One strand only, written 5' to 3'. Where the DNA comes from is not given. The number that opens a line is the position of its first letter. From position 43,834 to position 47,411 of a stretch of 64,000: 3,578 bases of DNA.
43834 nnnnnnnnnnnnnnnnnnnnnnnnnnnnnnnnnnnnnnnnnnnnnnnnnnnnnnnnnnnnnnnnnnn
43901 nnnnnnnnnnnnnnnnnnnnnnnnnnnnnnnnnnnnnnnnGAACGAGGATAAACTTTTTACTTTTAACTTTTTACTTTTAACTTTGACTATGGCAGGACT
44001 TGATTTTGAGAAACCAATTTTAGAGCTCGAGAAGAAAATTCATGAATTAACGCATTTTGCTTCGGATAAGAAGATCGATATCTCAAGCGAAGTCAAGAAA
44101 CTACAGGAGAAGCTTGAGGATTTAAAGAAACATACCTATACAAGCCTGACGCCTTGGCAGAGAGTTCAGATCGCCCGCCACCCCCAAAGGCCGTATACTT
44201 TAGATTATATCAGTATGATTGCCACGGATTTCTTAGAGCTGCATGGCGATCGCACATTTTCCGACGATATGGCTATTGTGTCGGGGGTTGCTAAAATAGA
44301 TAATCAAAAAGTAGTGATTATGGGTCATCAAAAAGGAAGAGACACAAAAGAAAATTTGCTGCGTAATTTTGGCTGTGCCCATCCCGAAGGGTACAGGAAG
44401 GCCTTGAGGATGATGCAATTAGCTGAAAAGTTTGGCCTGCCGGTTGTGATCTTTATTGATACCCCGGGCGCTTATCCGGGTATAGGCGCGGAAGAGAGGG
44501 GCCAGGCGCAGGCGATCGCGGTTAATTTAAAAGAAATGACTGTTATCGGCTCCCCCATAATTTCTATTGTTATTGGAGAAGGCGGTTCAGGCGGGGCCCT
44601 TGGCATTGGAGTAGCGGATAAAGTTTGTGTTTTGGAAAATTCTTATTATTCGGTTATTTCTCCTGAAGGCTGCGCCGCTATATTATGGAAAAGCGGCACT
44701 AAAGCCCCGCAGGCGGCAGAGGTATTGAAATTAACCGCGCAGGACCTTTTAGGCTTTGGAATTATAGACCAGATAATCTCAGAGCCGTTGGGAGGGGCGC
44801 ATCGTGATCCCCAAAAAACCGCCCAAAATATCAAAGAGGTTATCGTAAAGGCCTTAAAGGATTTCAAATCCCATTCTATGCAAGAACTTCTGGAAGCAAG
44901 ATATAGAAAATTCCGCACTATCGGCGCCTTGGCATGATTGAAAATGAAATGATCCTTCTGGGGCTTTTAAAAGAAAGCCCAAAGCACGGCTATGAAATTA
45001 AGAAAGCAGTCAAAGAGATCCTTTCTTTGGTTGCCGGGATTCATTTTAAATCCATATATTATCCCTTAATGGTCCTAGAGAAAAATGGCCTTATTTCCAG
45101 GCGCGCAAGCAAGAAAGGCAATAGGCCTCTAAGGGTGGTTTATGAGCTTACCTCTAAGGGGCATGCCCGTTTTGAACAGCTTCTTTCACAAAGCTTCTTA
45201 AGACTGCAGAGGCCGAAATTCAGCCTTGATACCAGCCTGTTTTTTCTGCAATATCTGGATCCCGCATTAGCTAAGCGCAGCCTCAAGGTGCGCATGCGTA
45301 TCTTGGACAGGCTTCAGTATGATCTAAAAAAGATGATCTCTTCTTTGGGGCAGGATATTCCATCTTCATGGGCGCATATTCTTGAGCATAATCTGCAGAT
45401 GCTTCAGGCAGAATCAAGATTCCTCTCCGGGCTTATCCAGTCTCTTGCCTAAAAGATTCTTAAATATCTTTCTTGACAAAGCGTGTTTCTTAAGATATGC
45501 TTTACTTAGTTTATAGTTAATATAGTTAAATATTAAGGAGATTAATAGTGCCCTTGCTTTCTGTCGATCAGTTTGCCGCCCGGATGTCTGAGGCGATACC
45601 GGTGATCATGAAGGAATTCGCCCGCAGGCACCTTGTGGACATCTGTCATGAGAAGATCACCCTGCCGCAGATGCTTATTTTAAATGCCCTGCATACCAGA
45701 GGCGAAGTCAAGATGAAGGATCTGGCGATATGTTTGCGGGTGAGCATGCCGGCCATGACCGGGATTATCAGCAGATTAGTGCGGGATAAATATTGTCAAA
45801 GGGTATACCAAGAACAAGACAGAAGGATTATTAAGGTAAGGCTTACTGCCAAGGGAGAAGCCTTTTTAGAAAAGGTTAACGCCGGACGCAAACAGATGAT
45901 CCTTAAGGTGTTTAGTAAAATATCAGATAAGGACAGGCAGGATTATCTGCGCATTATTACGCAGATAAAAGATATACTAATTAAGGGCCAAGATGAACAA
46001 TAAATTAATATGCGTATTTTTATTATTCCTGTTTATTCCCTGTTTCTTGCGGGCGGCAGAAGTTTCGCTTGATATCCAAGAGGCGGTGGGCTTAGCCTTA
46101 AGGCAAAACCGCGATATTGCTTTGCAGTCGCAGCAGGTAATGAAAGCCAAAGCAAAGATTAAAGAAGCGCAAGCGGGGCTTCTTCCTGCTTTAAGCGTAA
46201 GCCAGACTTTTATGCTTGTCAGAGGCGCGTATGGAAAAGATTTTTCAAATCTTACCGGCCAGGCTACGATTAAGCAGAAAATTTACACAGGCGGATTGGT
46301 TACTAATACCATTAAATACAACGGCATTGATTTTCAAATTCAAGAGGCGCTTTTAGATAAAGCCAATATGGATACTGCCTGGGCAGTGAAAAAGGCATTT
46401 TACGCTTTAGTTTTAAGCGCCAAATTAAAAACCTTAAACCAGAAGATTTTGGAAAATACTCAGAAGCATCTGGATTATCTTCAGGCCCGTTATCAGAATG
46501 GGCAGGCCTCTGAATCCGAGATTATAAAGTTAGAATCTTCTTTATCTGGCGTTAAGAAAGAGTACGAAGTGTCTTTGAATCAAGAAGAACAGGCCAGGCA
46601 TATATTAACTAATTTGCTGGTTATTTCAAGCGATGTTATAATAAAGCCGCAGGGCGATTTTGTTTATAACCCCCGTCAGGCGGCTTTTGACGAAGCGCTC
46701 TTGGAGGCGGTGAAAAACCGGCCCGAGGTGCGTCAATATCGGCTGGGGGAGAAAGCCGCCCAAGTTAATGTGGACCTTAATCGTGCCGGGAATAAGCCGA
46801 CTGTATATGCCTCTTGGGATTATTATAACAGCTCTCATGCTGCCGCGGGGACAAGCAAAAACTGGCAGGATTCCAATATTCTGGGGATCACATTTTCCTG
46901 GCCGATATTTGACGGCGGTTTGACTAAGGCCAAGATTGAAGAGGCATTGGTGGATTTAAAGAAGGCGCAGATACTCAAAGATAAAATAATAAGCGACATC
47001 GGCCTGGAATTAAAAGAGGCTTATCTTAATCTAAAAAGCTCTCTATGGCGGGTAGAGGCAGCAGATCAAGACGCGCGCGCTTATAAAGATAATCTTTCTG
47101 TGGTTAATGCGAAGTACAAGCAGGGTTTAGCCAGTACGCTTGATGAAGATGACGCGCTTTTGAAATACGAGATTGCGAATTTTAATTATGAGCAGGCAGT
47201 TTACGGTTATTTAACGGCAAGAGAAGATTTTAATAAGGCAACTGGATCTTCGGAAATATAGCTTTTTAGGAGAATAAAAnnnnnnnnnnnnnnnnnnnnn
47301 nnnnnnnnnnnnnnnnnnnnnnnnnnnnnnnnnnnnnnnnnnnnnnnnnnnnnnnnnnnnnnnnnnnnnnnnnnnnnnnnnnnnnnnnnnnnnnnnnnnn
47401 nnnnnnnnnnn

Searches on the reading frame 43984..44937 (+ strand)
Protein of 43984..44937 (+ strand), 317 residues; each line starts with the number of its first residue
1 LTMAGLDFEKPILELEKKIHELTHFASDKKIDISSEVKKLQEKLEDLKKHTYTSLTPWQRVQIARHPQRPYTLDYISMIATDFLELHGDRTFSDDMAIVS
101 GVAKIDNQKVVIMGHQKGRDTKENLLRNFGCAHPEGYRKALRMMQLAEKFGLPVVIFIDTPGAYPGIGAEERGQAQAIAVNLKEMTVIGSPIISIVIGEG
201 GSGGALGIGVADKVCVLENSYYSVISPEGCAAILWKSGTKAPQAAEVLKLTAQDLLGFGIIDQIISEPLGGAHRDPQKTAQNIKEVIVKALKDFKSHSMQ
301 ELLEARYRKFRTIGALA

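Call 75: search_protein_families(library=ncbifam, proteins=[window:43984-44937:+], max_evalue=0.00001)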
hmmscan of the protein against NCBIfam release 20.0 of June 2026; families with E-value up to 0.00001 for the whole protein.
window:43984-44937:+ (317 aa): 6 families
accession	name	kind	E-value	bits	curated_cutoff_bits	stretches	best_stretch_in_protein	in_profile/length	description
NF004344.0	PRK05724.1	equivalog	1.6e-151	504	357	1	3-315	3-315/319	acetyl-CoA carboxylase carboxyltransferase subunit alpha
TIGR00513.1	accA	equivalog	2.1e-147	490.7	319.3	1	3-316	3-316/321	acetyl-CoA carboxylase carboxyl transferase subunit alpha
NF041504.1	AccA_sub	subfamily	9.4e-112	372.6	300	1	58-313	1-256/257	carboxyltransferase subunit alpha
NF008971.0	PRK12319.1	equivalog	2.8e-94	315.5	406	1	61-312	8-255/256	acetyl-CoA carboxylase carboxyl transferase subunit alpha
TIGR01117.1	mmdA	subfamily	6.3e-09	35.2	998.8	1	65-244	273-447/512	methylmalonyl-CoA decarboxylase subunit alpha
TIGR03134.1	malonate_gamma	equivalog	5.8e-07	29.3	237.15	1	93-294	18-230/258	biotin-independent malonate decarboxylase subunit gamma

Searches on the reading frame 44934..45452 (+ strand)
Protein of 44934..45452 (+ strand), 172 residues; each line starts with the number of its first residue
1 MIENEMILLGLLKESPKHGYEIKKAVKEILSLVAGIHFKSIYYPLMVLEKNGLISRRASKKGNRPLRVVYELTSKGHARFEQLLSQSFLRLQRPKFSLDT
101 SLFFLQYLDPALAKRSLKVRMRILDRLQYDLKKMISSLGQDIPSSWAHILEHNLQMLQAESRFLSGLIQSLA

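Call 75: search_protein_families(library=ncbifam, proteins=[window:44934-45452:+], max_evalue=0.00001)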
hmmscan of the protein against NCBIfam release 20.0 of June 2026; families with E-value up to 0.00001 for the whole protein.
window:44934-45452:+ (172 aa): 1 family
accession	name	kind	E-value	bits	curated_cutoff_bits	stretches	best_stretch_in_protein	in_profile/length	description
TIGR03433.1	padR_acidobact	paralog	1.9e-09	37.5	101.8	1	5-82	6-83/101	PadR family transcriptional regulator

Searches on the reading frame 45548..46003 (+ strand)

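Call 75: search_protein_families(library=ncbifam, proteins=[window:45548-46003:+], max_evalue=0.00001)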
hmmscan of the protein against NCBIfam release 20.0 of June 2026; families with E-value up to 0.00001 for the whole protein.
window:45548-46003:+ (151 aa): 9 families
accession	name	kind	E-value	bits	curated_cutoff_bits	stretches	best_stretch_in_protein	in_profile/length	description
TIGR02337.1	HpaR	equivalog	2e-11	43.8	121.2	1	33-136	22-125/130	homoprotocatechuate degradation operon regulator HpaR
NF052438.1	TransRegRv0880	equivalog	1e-09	38.4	220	1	16-143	11-137/143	Rv0880 family HTH-type transcriptional regulator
NF045593.1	bilirub_TF_BilQ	equivalog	1e-09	38.2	125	1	36-142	27-133/135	bilirubin utilization transcriptional regulator BilQ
NF050133.1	TransRegFabT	equivalog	1.9e-09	38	200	1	35-141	25-131/138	fatty acid biosynthesis transcriptional regulator FabT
NF008122.0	PRK10870.1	equivalog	1.4e-07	31.4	157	1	44-138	63-156/176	transcriptional repressor MprA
NF052638.1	TransRegOhrRVib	equivalog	5.7e-07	29.4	200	1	36-125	34-123/141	transcriptional regulator OhrR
NF008565.1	PRK11512.1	equivalog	2.1e-06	27.8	240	1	36-120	37-121/144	multiple antibiotic resistance transcriptional regulator MarR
NF053777.1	Saro0803TransReg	equivalog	2.3e-06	27.4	200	1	26-139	23-137/140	Saro_0803 family transcriptional regulator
NF038251.1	AdcR_fam_Zn_TF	equivalog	4.7e-06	26.9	175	1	23-139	18-134/143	zinc-dependent MarR family transcriptional regulator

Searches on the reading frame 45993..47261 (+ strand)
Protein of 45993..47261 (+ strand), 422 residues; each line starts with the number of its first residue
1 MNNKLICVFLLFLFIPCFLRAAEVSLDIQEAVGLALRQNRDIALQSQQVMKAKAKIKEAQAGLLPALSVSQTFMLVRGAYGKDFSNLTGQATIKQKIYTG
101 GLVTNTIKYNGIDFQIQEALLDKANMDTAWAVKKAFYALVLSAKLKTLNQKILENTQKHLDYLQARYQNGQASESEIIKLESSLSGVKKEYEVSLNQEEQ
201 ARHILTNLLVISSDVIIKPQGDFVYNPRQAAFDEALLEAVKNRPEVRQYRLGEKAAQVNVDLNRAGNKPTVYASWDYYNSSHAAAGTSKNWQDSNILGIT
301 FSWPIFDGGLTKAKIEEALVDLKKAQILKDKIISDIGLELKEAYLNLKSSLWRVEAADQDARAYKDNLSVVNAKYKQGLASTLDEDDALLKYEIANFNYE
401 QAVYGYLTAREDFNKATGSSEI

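Call 46: find_encoding_contigs(protein=window:45993-47261:+, flank=10000, max_places=1)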
Protein window:45993-47261:+ (422 aa): 3 contigs read that carry it; 1 place shown.
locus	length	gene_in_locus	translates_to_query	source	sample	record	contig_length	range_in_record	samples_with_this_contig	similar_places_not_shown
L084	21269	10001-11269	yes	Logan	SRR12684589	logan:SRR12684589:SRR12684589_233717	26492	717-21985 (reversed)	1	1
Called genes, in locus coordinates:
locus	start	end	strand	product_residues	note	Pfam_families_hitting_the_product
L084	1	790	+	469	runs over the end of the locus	PF13632:Glyco_trans_2_3 (weak)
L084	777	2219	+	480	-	PF13431:TPR_17 (faint), PF13432:TPR_16 (faint), PF23914:TPR_CcmH_CycH (weak), PF00515:TPR_1, PF07719:TPR_2, PF13181:TPR_8, PF13414:TPR_11, PF14559:TPR_19 (weak), +3 more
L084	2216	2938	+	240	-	PF00089:Trypsin, PF13365:Trypsin_2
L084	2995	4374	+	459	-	PF02585:PIG-L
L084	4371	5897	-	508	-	PF13541:ChlI, PF00493:MCM (faint), PF01078:Mg_chelatase, PF07728:AAA_5, PF13335:Mg_chelatase_C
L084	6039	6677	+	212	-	-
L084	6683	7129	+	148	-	PF02681:DUF212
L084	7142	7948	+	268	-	PF01476:LysM, PF03734:YkuD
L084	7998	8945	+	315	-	PF03255:ACCA, PF01039:Carboxyl_trans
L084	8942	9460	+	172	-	PF03551:PadR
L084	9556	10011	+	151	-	PF22381:Staph_reg_Sar_Rot (weak), PF01047:MarR, PF12802:MarR_2 (weak), PF13463:HTH_27 (weak)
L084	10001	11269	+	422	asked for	PF02321:OEP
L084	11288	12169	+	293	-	PF25917:BSH_RND (weak), PF25954:Beta-barrel_RND_2, PF25989:YknX_C, PF25967:RND-MFP_C (weak)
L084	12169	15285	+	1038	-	PF00873:ACR_tran, PF03176:MMPL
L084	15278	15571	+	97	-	PF00543:P-II (weak)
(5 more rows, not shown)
